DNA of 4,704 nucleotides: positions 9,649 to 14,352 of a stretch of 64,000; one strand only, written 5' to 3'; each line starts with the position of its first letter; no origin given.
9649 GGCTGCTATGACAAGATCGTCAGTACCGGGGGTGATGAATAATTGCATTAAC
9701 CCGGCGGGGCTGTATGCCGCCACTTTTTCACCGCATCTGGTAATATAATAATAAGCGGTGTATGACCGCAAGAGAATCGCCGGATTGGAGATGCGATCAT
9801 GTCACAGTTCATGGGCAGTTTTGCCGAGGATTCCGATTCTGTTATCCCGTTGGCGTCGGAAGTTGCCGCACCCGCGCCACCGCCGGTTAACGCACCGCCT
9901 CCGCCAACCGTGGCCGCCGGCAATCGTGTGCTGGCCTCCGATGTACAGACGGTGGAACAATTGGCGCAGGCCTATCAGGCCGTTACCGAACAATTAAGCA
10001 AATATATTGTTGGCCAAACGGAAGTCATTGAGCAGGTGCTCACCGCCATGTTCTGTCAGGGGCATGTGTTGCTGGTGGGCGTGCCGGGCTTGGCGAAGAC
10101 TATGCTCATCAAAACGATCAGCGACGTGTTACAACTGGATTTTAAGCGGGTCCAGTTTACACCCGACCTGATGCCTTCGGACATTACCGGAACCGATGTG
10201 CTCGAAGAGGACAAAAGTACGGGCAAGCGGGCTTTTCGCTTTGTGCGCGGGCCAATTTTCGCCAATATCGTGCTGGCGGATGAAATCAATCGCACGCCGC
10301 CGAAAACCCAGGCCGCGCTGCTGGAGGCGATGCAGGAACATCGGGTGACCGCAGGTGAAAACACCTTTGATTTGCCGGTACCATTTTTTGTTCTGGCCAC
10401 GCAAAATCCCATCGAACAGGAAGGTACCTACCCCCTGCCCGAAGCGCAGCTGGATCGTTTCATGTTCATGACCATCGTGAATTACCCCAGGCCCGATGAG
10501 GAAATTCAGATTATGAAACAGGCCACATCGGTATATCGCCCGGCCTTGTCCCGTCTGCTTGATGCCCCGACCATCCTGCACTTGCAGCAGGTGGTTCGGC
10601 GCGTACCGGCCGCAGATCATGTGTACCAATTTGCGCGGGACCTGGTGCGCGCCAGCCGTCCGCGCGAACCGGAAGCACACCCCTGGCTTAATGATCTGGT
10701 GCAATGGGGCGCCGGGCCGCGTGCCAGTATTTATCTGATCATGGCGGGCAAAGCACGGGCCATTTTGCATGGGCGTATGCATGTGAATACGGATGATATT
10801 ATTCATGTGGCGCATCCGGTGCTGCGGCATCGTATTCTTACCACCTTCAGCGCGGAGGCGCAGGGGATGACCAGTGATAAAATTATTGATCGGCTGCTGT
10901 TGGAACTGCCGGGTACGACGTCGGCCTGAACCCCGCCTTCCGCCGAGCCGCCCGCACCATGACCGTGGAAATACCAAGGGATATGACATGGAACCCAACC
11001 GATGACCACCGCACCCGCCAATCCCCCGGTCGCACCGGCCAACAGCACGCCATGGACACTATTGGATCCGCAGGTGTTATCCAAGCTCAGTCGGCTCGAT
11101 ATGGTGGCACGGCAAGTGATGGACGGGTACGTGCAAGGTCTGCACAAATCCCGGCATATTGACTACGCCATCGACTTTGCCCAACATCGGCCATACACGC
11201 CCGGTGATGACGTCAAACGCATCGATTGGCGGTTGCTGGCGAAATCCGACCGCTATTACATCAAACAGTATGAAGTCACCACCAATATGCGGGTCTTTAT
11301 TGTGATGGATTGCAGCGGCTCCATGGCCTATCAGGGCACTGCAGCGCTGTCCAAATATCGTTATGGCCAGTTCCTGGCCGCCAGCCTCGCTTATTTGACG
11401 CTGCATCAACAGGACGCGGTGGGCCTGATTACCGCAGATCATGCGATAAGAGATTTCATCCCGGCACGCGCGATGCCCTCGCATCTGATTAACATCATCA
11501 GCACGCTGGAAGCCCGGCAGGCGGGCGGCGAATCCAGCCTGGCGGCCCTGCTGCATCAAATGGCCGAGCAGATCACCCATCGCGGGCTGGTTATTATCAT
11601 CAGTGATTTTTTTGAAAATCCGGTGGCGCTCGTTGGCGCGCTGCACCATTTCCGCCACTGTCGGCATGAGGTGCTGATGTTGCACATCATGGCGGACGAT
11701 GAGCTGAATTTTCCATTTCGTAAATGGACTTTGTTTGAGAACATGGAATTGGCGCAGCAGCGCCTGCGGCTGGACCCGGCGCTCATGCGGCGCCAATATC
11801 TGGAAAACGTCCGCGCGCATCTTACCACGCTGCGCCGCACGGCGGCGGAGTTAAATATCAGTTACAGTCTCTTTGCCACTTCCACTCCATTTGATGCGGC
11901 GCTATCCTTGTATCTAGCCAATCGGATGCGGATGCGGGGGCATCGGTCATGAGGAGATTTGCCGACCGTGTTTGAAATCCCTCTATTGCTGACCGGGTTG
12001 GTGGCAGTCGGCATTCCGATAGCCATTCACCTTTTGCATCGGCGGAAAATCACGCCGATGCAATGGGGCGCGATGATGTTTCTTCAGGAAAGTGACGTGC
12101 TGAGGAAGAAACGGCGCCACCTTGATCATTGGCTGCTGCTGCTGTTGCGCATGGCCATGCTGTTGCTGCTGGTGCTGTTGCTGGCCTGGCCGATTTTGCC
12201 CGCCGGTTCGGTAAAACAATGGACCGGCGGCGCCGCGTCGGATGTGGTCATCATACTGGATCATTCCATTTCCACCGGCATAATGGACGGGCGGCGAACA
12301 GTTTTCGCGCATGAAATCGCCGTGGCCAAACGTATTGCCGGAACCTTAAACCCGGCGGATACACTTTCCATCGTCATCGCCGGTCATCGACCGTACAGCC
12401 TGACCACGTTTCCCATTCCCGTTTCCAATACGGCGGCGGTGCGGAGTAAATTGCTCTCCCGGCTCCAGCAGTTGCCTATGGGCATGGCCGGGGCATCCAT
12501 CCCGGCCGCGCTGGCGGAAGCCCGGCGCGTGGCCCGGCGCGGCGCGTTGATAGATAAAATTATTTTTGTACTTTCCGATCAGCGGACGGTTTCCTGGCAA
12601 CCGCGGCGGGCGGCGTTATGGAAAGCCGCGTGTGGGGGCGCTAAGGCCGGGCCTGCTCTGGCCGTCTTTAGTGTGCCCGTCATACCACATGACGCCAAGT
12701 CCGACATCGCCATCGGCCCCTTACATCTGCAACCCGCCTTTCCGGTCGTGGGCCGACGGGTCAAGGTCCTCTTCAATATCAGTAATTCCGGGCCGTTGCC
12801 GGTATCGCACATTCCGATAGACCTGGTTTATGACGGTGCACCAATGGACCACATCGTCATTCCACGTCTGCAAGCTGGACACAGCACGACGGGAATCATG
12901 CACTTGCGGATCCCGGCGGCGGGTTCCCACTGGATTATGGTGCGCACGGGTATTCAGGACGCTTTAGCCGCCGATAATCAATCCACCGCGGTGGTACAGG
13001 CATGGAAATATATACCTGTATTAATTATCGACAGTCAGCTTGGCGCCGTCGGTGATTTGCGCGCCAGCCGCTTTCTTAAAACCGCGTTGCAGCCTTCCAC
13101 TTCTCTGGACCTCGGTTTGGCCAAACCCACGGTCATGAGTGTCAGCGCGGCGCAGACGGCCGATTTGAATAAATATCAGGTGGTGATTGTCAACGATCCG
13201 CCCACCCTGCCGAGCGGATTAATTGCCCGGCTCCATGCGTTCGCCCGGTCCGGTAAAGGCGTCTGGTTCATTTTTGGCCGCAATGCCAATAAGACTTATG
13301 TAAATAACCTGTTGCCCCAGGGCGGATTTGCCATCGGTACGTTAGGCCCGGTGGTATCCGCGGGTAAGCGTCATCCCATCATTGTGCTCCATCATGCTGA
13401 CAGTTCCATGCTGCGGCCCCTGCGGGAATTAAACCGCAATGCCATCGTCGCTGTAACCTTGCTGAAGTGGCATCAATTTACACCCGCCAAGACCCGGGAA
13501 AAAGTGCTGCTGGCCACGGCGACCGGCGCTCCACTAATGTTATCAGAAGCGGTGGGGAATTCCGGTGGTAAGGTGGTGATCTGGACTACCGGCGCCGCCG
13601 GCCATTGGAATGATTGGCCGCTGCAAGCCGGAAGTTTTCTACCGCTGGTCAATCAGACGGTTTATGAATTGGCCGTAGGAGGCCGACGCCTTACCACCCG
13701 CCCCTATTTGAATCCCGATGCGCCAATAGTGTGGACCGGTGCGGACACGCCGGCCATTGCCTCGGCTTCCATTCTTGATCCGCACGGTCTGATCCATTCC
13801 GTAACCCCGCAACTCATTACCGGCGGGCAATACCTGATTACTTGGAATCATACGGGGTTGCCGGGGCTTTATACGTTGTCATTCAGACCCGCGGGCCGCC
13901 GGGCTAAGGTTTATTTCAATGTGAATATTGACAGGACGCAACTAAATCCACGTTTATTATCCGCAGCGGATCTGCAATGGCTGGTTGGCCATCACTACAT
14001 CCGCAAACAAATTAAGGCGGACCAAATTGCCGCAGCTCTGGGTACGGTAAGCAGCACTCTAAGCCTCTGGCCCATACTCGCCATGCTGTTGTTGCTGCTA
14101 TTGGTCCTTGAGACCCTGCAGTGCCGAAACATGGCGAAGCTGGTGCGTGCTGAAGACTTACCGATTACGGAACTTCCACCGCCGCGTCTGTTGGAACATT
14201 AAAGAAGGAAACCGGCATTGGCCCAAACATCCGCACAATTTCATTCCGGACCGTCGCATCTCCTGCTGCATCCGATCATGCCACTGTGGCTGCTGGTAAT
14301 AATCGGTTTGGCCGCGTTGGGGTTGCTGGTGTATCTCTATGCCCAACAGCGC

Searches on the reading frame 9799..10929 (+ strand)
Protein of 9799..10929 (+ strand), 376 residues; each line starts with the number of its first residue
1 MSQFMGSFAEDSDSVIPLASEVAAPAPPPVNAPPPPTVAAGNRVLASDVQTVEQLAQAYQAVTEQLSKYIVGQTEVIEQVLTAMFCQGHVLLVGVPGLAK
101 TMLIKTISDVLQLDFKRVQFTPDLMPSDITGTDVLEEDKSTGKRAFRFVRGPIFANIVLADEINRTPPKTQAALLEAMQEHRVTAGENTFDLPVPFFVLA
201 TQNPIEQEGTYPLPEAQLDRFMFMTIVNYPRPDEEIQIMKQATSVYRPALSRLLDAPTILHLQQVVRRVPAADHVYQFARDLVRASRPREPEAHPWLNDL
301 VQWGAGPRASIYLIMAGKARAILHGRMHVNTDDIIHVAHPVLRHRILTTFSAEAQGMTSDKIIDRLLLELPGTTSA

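Call 80: search_protein_families(library=pfam, proteins=[window:9799-10929:+], max_evalue=0.00001)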
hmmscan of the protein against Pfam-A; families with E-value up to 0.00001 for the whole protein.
window:9799-10929:+ (376 aa): 5 families
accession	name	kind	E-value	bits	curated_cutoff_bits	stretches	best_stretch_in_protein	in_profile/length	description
PF07726.17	AAA_3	-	2e-63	212.6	27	1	89-223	1-131/131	ATPase family associated with various cellular activities (AAA)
PF17863.7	AAA_lid_2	-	2.6e-17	62.8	22.7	1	300-365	8-73/74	AAA lid domain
PF07728.20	AAA_5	-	4.6e-14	53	22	1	89-221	1-139/139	AAA domain (dynein-related subfamily)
PF20030.5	bpMoxR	-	1.4e-11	44.3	27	1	60-234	4-173/205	MoxR domain in the MoxR-vWA-beta-propeller ternary systems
PF00493.29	MCM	-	5.8e-06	26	23.3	0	66-206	36-175/224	MCM P-loop domain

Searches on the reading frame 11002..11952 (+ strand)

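Call 80: search_protein_families(library=pfam, proteins=[window:11002-11952:+], max_evalue=0.00001)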
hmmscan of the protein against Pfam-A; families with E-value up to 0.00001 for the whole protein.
window:11002-11952:+ (316 aa): 2 families
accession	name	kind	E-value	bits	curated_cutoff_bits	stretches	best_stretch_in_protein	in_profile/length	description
PF01882.25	DUF58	-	2.7e-41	141.6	23.4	1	61-273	1-213/216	Protein of unknown function DUF58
PF13519.12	VWA_2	-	6.3e-10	40.1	27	1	98-203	1-106/107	von Willebrand factor type A domain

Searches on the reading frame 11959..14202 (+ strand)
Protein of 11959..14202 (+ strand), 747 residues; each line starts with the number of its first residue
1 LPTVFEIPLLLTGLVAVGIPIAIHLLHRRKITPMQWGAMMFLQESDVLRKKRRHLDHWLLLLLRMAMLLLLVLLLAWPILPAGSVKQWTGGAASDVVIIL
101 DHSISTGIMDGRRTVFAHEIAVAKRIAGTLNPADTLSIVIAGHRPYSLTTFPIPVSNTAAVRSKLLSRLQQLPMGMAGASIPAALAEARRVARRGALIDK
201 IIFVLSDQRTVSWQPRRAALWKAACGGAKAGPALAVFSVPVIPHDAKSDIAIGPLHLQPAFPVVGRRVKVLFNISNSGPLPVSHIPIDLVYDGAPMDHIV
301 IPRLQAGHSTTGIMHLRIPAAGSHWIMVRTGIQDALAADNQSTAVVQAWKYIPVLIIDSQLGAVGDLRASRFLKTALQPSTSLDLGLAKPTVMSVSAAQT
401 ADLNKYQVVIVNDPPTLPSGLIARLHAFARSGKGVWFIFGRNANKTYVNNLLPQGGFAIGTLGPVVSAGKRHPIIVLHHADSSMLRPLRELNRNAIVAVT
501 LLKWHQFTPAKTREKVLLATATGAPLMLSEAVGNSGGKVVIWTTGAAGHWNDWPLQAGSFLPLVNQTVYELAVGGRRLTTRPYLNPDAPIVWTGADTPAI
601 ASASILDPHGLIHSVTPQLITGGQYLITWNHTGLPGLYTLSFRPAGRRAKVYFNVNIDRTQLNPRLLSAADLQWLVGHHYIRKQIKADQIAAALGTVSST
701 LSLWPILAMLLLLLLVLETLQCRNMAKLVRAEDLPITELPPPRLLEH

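Call 81: search_protein_families(library=pfam, proteins=[window:11959-14202:+], max_evalue=0.00001)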
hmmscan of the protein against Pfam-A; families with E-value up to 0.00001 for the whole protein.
window:11959-14202:+ (747 aa): 2 families
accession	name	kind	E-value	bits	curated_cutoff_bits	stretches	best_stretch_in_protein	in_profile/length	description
PF07584.16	BatA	-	5e-14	52.9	25.9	1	3-78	2-77/77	Aerotolerance regulator N-terminal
PF13519.12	VWA_2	-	2.1e-06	28.7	27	1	96-208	1-106/107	von Willebrand factor type A domain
